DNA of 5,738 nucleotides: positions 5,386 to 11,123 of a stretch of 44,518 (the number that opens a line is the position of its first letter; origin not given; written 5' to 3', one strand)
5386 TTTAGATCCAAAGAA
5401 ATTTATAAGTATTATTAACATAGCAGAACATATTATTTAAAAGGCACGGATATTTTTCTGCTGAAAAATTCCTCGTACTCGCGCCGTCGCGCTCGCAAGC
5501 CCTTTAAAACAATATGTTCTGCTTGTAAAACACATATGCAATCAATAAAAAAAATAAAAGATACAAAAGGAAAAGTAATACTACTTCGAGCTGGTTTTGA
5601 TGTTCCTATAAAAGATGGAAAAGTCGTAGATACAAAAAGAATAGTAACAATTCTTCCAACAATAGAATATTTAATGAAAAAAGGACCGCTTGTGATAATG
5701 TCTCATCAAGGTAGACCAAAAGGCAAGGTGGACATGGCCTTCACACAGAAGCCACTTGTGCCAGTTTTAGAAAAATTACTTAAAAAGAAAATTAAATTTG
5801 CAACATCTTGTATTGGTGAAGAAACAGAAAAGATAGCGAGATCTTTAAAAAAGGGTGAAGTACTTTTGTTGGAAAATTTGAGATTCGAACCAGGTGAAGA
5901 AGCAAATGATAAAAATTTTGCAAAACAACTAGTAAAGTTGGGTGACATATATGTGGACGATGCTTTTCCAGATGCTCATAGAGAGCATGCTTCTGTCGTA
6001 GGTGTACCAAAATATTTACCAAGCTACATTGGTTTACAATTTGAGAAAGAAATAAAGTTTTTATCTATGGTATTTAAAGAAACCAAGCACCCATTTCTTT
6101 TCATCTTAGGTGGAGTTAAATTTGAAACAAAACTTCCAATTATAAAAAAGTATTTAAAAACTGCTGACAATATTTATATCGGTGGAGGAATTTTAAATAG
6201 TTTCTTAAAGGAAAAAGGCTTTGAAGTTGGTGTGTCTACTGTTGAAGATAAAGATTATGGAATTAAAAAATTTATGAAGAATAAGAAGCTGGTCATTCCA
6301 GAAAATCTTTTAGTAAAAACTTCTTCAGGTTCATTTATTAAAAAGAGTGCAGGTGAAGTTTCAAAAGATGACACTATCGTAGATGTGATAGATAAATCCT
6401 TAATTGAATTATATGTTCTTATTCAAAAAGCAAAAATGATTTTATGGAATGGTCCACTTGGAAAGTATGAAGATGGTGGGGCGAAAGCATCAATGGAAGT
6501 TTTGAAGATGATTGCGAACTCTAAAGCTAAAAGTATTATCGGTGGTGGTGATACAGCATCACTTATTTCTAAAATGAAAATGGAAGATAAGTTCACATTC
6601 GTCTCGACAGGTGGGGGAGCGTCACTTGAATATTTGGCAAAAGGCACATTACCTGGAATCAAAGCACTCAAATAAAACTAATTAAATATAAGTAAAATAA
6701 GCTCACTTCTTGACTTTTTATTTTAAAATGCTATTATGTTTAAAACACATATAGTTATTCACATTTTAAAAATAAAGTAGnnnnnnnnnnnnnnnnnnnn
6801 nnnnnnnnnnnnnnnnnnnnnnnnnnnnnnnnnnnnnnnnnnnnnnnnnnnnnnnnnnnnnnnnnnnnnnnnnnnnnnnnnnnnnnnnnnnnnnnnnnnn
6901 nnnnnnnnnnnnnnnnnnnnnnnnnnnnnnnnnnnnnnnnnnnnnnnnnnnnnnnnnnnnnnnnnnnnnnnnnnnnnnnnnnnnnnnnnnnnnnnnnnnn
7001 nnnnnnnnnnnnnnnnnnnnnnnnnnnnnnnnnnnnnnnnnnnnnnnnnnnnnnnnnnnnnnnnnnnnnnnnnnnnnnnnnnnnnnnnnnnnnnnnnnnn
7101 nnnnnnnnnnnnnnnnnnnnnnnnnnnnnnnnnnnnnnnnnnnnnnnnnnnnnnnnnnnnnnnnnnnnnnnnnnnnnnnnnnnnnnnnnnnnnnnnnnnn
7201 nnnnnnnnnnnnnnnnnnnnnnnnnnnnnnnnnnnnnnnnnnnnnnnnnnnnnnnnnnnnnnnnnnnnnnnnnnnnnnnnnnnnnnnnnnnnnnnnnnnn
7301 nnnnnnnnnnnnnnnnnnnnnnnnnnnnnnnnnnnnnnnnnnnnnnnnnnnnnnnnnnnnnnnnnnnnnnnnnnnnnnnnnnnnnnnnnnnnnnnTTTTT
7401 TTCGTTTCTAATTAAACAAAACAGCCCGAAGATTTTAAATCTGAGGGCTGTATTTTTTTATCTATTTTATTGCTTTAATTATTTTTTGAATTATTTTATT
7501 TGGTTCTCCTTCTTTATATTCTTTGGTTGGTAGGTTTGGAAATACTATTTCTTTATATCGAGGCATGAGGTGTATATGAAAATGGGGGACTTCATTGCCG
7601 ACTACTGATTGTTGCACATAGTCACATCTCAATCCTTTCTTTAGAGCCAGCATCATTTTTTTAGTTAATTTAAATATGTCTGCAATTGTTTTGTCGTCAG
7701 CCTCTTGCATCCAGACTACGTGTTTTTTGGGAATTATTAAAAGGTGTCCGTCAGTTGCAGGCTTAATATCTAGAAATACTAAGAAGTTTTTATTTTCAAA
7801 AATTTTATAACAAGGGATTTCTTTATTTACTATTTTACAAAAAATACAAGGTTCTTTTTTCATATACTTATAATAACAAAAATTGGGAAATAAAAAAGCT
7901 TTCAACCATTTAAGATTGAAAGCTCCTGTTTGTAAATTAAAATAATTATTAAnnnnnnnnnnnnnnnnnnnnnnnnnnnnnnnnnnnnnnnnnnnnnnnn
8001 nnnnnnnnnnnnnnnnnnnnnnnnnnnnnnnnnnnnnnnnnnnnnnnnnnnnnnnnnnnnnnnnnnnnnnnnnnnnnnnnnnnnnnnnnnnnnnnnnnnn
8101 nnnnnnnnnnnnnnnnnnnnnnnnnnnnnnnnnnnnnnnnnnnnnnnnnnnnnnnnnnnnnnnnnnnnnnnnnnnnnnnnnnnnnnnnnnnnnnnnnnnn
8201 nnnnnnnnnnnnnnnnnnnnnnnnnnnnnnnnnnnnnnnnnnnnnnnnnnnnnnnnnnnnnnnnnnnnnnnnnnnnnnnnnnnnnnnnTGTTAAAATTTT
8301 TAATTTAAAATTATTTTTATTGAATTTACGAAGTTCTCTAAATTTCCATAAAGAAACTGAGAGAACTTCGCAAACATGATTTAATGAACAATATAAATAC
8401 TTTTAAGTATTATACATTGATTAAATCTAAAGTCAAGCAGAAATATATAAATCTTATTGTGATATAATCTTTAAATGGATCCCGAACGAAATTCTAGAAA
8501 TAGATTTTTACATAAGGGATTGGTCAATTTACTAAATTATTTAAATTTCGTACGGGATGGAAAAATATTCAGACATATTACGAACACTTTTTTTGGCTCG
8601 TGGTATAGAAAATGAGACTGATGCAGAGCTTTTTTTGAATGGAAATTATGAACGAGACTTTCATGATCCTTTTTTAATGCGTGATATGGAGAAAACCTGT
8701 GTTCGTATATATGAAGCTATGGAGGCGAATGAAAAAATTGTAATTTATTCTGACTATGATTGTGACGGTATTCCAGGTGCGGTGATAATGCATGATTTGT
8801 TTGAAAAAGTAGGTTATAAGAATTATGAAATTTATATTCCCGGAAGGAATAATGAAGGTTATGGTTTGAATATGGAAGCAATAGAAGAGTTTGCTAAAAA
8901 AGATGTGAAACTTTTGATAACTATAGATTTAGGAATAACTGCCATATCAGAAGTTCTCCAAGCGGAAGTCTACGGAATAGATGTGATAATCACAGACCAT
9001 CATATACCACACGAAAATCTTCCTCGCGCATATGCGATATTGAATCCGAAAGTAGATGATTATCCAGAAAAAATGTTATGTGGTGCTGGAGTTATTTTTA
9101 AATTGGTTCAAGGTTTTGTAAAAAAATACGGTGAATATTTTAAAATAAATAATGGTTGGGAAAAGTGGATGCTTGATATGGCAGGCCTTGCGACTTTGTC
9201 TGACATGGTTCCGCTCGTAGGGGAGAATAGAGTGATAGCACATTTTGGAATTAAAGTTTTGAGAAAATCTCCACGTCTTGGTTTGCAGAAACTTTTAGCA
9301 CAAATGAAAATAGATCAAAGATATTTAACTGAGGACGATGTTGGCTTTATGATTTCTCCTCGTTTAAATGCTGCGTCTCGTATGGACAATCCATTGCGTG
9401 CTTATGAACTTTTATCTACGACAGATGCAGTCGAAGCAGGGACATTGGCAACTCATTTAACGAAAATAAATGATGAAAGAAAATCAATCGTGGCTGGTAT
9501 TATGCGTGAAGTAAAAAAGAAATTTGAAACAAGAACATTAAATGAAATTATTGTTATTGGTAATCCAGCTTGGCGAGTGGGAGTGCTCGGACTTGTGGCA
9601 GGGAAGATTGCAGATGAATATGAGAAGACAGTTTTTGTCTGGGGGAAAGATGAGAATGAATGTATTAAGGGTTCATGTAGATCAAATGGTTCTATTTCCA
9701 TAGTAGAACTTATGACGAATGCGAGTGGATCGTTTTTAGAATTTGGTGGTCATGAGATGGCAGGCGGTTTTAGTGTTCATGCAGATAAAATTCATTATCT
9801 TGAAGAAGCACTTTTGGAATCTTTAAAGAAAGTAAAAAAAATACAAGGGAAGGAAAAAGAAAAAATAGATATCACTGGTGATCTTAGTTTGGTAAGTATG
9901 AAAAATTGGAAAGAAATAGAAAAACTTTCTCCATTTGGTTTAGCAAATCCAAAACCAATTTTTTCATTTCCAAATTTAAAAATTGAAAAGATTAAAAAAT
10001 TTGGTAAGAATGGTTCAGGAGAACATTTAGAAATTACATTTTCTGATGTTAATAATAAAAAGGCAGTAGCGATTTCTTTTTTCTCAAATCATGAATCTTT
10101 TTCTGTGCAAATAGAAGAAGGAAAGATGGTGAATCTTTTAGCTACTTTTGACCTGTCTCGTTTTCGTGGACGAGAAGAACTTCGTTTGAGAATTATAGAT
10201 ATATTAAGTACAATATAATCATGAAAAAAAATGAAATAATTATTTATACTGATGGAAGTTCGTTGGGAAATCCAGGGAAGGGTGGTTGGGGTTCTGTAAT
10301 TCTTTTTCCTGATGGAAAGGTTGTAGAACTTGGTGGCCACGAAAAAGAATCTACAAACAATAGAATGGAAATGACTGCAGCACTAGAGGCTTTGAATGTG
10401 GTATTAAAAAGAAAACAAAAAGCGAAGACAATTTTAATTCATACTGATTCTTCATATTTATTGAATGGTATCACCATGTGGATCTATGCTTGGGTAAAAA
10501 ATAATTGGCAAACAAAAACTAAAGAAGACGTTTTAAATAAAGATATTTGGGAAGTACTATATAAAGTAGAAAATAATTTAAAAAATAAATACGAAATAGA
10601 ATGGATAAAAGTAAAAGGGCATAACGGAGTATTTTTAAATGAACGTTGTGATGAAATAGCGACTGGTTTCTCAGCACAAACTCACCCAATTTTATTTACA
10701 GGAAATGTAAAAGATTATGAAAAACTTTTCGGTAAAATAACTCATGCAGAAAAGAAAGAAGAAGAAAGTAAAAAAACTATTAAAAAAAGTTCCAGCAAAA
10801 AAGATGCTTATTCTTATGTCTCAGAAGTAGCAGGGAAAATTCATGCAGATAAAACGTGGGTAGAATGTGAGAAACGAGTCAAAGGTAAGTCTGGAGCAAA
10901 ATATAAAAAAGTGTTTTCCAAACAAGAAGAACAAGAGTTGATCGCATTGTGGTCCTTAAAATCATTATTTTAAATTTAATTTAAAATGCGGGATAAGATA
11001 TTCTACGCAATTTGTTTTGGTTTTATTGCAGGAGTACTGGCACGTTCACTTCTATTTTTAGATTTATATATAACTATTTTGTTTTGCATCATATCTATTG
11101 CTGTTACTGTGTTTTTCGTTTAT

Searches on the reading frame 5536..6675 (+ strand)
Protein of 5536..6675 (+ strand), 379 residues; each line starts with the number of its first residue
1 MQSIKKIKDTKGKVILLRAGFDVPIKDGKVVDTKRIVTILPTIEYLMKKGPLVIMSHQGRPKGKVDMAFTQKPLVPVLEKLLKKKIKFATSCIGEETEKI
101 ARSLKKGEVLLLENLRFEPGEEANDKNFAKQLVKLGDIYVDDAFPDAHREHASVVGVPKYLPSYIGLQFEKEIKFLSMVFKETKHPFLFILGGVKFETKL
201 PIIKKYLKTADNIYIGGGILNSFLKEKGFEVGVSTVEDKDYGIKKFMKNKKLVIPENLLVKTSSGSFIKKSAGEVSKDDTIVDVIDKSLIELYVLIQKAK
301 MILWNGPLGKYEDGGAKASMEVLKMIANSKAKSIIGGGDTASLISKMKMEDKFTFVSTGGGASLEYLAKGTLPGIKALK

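Call 47: search_protein_families(library=pfam, proteins=[window:5536-6675:+], max_evalue=0.001)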
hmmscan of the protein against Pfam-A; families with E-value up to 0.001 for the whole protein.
window:5536-6675:+ (379 aa): 1 family
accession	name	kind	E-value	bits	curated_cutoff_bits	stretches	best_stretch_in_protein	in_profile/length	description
PF00162.24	PGK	-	2.5e-113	379.4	27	1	9-368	5-377/379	Phosphoglycerate kinase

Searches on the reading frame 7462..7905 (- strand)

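Call 47: search_protein_families(library=pfam, proteins=[window:7462-7905:-], max_evalue=0.001)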
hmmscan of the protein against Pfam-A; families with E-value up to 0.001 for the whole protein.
window:7462-7905:- (147 aa): 3 families
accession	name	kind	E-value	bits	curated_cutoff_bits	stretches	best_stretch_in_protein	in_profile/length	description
PF01230.28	HIT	-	1.6e-21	77.2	21.5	1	27-118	1-97/98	HIT domain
PF11969.13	DcpS_C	-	8.6e-13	49.2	24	1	20-114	2-100/114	Scavenger mRNA decapping enzyme C-term binding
PF04677.20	CwfJ_C_1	-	5.2e-05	23.6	21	1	18-119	12-112/122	Protein similar to CwfJ C-terminus 1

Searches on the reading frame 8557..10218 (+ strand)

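Call 48: search_protein_families(library=pfam, proteins=[window:8557-10218:+], max_evalue=0.001)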
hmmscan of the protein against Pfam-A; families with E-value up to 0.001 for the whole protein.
window:8557-10218:+ (553 aa): 3 families
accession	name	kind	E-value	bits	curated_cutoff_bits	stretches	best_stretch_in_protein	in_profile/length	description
PF01368.27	DHH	-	1.8e-20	73.9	28.1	1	60-193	1-108/125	DHH family, N-terminal domain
PF17768.7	RecJ_OB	-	9.9e-19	67.8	27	1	437-548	1-107/107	RecJ OB domain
PF02272.25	DHHA1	-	4.3e-11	43.6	25.9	1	336-423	10-100/102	DHHA1 domain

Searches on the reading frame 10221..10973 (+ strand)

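Call 48: search_protein_families(library=pfam, proteins=[window:10221-10973:+], max_evalue=0.001)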
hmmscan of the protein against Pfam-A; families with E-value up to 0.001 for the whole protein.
window:10221-10973:+ (250 aa): 3 families
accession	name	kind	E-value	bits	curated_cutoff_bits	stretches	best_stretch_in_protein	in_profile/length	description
PF00075.30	RNase_H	-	5.7e-37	127.5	25.8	1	4-148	2-137/141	RNase H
PF13456.12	RVT_3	-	0.00017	22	21.6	0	10-115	2-99/123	Reverse transcriptase-like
PF01693.22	Cauli_VI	-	0.00072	20.2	21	0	211-236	15-39/44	Ribonuclease H1 N-terminal domain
